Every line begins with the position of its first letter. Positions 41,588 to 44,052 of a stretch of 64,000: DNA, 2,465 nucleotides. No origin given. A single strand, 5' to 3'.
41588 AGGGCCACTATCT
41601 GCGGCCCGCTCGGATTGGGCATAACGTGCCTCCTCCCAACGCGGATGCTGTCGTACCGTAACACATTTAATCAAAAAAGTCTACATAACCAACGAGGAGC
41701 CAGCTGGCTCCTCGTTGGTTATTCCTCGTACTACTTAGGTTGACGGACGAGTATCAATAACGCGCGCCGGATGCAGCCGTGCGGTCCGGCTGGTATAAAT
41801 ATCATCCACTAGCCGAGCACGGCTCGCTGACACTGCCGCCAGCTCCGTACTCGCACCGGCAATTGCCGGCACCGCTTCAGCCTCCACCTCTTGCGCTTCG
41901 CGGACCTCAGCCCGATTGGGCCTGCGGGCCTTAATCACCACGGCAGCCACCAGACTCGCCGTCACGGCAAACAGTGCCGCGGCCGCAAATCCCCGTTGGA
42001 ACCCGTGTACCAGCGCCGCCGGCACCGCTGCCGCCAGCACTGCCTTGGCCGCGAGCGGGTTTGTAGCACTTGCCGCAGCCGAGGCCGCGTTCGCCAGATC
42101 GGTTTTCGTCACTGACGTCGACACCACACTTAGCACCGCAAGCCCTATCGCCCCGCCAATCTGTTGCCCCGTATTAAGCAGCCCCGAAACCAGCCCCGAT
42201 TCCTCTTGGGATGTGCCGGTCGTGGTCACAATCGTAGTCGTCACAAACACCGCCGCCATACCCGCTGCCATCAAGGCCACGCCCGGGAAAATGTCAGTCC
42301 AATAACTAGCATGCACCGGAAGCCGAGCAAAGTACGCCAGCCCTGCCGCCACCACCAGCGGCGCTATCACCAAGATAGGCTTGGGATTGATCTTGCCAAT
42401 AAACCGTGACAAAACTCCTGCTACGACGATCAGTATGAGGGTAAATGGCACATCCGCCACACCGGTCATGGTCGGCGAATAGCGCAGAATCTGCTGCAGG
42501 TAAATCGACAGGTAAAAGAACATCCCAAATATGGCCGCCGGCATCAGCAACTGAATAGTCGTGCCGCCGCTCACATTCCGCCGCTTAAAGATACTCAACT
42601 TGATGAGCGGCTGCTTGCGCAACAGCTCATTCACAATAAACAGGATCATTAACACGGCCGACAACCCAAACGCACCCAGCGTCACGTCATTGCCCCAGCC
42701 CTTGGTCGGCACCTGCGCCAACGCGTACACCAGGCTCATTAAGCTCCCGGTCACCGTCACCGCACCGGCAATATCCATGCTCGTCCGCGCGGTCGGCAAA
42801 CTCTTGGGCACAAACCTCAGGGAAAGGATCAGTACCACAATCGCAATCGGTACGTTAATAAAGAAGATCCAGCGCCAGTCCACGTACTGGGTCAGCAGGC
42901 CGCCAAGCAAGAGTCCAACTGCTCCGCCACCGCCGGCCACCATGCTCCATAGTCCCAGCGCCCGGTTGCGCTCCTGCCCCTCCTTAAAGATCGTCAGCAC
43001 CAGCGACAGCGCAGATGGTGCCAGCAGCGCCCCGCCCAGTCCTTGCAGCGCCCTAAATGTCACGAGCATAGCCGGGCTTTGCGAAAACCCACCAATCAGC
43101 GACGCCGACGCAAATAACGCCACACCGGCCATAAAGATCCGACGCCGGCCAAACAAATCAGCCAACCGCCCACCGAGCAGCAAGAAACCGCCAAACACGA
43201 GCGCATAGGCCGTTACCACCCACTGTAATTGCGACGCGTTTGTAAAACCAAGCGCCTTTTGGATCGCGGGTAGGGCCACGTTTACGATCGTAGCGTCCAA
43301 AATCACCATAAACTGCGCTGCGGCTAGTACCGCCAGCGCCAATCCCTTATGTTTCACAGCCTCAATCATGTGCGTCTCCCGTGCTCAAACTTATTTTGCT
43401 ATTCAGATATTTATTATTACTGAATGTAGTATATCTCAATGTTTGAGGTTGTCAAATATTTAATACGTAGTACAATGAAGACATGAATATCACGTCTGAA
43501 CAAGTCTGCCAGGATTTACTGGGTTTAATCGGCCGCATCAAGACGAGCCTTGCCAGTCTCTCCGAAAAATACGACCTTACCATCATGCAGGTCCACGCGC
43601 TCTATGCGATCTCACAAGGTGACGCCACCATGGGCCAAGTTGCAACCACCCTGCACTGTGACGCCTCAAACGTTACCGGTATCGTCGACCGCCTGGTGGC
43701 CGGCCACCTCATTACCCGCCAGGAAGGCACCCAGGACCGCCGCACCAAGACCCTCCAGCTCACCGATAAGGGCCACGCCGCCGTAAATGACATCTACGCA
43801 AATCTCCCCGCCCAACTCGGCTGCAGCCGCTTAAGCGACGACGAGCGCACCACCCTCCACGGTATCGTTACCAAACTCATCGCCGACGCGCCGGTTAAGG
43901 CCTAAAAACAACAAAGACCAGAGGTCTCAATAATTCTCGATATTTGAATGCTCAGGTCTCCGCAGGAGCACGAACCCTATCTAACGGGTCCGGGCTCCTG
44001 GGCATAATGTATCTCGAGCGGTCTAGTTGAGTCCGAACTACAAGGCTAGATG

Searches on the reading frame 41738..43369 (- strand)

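Call 18: search_protein_families(library=pfam, proteins=[window:41738-43369:-], max_evalue=0.001)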
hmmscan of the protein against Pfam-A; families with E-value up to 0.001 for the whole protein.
window:41738-43369:- (544 aa): 1 family
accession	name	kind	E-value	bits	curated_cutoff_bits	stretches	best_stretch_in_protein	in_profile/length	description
PF07690.21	MFS_1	-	1.6e-57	195.4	33.4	1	15-409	1-346/347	Major Facilitator Superfamily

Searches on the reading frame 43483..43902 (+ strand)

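Call 18: search_protein_families(library=pfam, proteins=[window:43483-43902:+], max_evalue=0.001)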
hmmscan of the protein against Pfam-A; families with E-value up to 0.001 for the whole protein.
window:43483-43902:+ (140 aa): 4 families
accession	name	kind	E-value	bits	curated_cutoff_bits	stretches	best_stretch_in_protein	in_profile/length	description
PF12802.13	MarR_2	-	7.9e-10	39.2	27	1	30-87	1-60/61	MarR family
PF01047.28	MarR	-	5e-09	36.4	24.6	1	32-88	1-58/59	MarR family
PF22381.2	Staph_reg_Sar_Rot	-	2.9e-08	34.1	27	1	26-104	6-85/85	Transcriptional regulator SarA/Rot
PF13463.12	HTH_27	-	1.6e-05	25.5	22.2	1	35-97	4-68/68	Winged helix DNA-binding domain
